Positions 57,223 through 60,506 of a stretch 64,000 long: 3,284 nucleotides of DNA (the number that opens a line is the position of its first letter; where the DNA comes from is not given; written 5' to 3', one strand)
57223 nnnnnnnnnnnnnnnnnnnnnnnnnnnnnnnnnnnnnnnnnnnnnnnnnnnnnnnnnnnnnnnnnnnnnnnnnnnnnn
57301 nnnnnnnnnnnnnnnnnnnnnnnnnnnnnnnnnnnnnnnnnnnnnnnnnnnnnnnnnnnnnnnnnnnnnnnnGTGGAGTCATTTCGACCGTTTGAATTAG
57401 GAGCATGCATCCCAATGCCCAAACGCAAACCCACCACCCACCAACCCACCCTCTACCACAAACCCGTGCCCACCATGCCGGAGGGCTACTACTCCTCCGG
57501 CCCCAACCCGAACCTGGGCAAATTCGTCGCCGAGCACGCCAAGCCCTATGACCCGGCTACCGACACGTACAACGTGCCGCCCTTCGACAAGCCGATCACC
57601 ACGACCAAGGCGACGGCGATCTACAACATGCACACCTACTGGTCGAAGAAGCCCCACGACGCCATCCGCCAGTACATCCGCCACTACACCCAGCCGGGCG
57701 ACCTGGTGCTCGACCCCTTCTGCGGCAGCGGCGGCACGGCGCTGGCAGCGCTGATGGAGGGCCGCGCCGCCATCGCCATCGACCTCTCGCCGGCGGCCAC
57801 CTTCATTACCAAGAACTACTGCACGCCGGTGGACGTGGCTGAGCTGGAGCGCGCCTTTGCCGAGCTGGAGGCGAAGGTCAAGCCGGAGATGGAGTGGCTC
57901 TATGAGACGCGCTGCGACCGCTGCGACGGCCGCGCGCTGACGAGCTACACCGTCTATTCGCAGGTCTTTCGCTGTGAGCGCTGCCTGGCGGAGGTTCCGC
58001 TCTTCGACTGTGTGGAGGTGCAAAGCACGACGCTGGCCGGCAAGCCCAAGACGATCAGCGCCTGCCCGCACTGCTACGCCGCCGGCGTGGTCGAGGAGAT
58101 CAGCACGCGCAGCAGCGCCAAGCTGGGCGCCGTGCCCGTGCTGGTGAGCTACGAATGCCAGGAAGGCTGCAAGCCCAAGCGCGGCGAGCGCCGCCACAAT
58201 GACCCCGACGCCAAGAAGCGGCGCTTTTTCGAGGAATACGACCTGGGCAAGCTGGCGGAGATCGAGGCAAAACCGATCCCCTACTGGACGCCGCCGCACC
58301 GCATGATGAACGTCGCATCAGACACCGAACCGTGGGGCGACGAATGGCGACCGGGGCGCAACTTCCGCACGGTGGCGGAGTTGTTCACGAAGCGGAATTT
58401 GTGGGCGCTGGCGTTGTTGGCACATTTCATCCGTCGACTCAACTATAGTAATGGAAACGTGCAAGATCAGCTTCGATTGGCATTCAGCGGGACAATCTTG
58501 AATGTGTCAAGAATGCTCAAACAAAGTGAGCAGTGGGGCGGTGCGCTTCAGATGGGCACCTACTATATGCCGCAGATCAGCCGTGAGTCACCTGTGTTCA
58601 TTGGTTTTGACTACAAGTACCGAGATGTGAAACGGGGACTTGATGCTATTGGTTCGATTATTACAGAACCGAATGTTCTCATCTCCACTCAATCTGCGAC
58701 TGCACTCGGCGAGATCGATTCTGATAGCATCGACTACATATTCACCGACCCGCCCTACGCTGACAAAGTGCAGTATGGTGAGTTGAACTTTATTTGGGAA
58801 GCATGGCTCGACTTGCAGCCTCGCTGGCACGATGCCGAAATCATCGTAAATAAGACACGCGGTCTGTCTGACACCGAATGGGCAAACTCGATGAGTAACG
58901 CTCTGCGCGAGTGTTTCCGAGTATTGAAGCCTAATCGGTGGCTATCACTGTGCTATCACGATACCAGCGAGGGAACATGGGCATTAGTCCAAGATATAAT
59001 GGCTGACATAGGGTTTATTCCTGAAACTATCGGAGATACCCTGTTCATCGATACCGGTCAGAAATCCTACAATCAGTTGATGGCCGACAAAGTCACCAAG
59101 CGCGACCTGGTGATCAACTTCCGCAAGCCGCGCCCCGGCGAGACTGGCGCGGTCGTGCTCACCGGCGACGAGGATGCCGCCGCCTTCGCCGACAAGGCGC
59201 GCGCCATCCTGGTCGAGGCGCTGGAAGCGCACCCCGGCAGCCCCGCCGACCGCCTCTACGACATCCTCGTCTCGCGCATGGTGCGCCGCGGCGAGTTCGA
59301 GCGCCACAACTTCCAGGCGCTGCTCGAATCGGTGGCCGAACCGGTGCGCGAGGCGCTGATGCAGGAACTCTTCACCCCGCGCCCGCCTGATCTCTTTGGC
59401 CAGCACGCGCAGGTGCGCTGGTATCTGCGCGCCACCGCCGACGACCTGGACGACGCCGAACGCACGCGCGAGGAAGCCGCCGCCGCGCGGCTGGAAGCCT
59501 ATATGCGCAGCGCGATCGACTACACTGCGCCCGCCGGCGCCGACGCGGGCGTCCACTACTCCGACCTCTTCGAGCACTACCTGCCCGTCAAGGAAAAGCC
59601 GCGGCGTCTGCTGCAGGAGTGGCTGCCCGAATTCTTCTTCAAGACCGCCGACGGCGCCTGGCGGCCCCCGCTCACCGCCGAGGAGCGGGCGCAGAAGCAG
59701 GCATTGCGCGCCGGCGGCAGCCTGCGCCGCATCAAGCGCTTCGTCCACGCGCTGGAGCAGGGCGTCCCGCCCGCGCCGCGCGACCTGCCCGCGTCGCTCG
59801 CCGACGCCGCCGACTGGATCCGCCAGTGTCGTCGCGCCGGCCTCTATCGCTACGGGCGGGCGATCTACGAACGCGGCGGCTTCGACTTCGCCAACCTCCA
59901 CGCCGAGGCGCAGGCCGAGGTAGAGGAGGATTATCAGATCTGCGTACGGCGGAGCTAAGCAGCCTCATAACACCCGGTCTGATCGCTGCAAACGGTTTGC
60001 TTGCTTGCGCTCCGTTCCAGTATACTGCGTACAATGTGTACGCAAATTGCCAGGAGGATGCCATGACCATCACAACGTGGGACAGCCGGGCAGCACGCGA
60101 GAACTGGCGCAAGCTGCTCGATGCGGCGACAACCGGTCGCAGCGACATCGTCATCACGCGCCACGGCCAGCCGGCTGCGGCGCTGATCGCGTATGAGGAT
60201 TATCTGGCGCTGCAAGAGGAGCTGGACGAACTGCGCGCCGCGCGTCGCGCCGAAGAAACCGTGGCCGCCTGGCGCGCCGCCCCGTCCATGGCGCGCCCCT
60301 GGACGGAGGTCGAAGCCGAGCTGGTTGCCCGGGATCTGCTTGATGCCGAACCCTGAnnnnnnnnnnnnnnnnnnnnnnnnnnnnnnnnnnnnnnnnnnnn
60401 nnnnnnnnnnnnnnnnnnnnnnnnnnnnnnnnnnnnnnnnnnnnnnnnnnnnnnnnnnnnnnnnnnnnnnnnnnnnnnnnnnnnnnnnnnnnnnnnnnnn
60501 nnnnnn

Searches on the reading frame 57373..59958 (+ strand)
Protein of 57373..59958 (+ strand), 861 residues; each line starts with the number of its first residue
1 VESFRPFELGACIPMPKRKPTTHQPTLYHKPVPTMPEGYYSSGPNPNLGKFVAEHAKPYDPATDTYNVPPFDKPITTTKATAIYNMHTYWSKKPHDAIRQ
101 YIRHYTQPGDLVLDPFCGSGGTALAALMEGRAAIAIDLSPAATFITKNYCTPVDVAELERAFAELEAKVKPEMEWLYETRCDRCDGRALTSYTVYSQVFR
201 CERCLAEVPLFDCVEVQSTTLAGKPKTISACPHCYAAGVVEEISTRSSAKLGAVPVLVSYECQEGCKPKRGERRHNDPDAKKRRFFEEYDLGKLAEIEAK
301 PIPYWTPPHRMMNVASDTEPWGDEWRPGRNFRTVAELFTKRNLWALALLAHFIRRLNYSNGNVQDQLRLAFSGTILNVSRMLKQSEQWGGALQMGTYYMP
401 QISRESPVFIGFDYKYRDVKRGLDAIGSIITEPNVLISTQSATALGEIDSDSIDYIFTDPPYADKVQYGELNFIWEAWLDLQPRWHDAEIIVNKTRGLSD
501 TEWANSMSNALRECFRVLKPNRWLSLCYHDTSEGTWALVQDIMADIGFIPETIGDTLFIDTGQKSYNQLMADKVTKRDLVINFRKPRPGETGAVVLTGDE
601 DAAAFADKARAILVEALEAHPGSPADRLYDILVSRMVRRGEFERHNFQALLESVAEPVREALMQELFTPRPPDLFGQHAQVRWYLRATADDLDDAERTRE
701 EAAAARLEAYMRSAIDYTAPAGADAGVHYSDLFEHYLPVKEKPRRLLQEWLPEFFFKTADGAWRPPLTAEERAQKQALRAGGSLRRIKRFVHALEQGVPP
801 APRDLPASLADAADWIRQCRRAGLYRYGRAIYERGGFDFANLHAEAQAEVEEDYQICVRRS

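Call 5: search_protein_families(library=pfam, proteins=[window:57373-59958:+], max_evalue=0.01)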
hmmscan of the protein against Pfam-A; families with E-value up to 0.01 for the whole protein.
window:57373-59958:+ (861 aa): 4 families
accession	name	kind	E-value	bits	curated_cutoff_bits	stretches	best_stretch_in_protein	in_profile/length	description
PF01555.25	N6_N4_Mtase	-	2.4e-19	70.6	26.7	2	87-141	160-214/221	DNA methylase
PF01170.24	UPF0020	-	1.1e-06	29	22.3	1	107-142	27-62/197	RMKL-like, methyltransferase domain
PF03602.21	Cons_hypoth95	-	7.6e-05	22.9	24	0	449-467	110-128/182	Conserved hypothetical protein 95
PF13649.12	Methyltransf_25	-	0.0066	17.5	27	0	112-150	1-41/97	Methyltransferase domain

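Call 6: search_protein_families(library=padloc, proteins=[window:57373-59958:+], max_evalue=0.01)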
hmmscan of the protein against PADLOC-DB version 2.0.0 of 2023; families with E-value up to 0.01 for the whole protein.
window:57373-59958:+ (861 aa): 69 families (the best 25 are shown)
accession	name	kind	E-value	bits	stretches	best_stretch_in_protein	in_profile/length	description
PDLC02541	PglX|PglXI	-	4.4e-106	354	2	131-589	189-626/919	PglXI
PDLC03312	MTase_II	-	2.2e-78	262.2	2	75-382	183-458/1344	Type II methyltransferase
PDLC03346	MTase_II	-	2.8e-73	245.1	3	191-590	362-741/1068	Type II methyltransferase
PDLC03319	MTase_II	-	4.9e-28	96.2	2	333-585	168-422/503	Type II methyltransferase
PDLC03367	MTase_II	-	5.7e-18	62.6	2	79-156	12-89/633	Type II methyltransferase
PDLC03353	MTase_II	-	1.9e-16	58.4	2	92-139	192-239/260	Type II methyltransferase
PDLC03322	MTase_II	-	1.9e-16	58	1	83-174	36-130/446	Type II methyltransferase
PDLC03325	MTase_II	-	6.4e-16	56.1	2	76-163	57-146/426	Type II methyltransferase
PDLC03371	MTase_II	-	6.5e-16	56.6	2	90-139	192-241/260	Type II methyltransferase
PDLC03380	MTase_II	-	7.4e-16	56.3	2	83-159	31-107/393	Type II methyltransferase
PDLC03299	MTase_II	-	1.6e-15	55.4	2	89-140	196-247/296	Type II methyltransferase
PDLC03228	MTase_II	-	2.5e-14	51.7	1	90-151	145-206/227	Type II methyltransferase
PDLC03265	MTase_II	-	4.7e-14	50.6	1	90-142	268-320/333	Type II methyltransferase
PDLC03387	MTase_II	-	1.8e-13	48.3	2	92-141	217-266/289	Type II methyltransferase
PDLC03339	MTase_II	-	5.3e-13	46.5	1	47-148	176-269/399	Type II methyltransferase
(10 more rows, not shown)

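Call 7: search_protein_families(library=ncbifam, proteins=[window:57373-59958:+], max_evalue=0.01)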
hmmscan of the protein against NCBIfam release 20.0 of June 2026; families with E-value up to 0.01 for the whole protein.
window:57373-59958:+ (861 aa): 7 families
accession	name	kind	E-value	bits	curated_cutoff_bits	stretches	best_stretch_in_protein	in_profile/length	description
NF008572.0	PRK11524.1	equivalog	2.6e-11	43.2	292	2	89-138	195-244/294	adenine-specific DNA-methyltransferase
NF010253.0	PRK13699.1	subfamily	3.7e-10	39.9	244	1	87-138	142-193/226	DNA methyltransferase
NF050803.1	DnaMtaseCcrMCaul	equivalog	1.4e-08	34.1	830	1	91-151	188-248/350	adenine-specific DNA-methyltransferase CcrM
NF042963.1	DUF1156_antiphage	equivalog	2.1e-08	32.8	1000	1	336-543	465-668/960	anti-phage-associated DUF1156 domain-containing protein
TIGR01177.1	TIGR01177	hypoth_equivalog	6.7e-06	25.6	316.55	1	107-139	181-213/330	TIGR01177 family methyltransferase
NF045667.1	MTase_DVU1556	equivalog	0.0019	17.7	155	0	106-152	20-67/213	DVU_1556 family methyltransferase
NF043040.1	corrin_prot_MT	hypoth_equivalog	0.0055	16.2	180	0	97-141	29-74/216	corrinoid protein-associated methyltransferase CpaM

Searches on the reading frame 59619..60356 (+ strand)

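Call 7: search_protein_families(library=ncbifam, proteins=[window:59619-60356:+], max_evalue=0.01)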
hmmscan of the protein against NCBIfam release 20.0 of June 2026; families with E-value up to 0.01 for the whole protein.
window:59619-60356:+ (245 aa): 1 family
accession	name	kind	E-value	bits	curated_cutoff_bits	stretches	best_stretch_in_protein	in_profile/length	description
TIGR01552.1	phd_fam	subfamily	1.4e-09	37.2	20.8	1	154-206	2-53/53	type II toxin-antitoxin system prevent-host-death family antitoxin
